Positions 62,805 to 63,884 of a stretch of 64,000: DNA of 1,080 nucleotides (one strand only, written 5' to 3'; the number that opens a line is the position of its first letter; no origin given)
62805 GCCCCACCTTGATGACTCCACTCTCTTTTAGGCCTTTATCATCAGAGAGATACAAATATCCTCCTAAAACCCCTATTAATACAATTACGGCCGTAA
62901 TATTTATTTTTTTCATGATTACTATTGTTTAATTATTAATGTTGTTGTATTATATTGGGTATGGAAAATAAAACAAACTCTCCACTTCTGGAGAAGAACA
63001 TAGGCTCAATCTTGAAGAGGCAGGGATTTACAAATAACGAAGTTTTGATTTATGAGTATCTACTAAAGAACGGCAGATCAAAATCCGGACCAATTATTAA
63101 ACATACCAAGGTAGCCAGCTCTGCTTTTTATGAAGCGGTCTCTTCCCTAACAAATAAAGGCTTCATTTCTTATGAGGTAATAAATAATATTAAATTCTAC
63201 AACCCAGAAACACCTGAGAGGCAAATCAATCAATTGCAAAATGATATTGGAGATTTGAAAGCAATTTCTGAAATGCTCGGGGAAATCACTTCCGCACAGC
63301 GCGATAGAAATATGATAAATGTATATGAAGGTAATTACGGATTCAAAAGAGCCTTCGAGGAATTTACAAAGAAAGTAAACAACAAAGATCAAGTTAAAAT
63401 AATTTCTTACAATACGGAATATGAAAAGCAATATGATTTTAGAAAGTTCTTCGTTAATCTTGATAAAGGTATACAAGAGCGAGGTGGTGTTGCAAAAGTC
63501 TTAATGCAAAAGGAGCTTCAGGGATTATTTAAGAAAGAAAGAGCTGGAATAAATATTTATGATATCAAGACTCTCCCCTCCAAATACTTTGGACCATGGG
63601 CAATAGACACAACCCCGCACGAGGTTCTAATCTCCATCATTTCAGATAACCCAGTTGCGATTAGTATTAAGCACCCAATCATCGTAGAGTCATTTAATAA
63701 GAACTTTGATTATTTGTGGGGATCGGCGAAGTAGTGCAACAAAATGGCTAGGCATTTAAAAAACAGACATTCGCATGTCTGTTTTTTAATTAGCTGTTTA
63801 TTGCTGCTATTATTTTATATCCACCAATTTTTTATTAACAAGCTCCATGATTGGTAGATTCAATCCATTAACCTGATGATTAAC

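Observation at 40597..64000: Iterated array of divergently paired LivK-like SBP and TrmB-family regulator genes (at least 10 SBPs and 8 regulators in 23 kb)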

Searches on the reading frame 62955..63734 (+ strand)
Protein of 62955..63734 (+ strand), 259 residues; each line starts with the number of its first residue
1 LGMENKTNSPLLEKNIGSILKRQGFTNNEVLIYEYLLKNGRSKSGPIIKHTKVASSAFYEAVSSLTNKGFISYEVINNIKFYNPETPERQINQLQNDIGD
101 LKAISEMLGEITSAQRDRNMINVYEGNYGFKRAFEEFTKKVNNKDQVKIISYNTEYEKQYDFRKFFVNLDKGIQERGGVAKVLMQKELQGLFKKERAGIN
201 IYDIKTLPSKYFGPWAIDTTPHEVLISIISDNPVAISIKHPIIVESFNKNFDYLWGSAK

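Call 5: search_protein_families(library=pfam, proteins=[window:62955-63734:+], max_evalue=0.01)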
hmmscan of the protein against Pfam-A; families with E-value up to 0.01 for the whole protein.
window:62955-63734:+ (259 aa): 1 family
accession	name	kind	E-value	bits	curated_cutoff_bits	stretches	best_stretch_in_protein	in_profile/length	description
PF01978.25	TrmB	-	2.5e-09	37.3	25.6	1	20-85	1-65/68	Sugar-specific transcriptional regulator TrmB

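Call 12: search_protein_families(library=ncbifam, proteins=[window:62955-63734:+], max_evalue=0.1)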
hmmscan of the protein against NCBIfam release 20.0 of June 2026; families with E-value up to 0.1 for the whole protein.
window:62955-63734:+ (259 aa): 5 families
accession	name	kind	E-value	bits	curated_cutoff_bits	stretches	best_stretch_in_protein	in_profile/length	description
NF047390.1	TransRegTrmBL1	equivalog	1.6e-10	40.5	650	1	12-135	2-124/341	HTH-type sugar sensing transcriptional regulator TrmBL1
NF040851.1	tran_reg_TrmB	equivalog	1.5e-08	34.2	600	1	14-159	5-146/338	HTH-type sugar-sensing transcriptional regulator TrmB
NF047392.1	TransRegTrmBHalo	equivalog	0.0055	15.7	500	1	12-137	5-127/349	HTH-type sugar sensing transcriptional regulator TrmB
NF053606.1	Sta1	subfamily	0.033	14.3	80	1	24-98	17-97/100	Sta1 family transcriptional regulator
TIGR01884.1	cas_HTH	subfamily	0.069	12.5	60.2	0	21-74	136-189/202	CRISPR-associated CARF protein Csa3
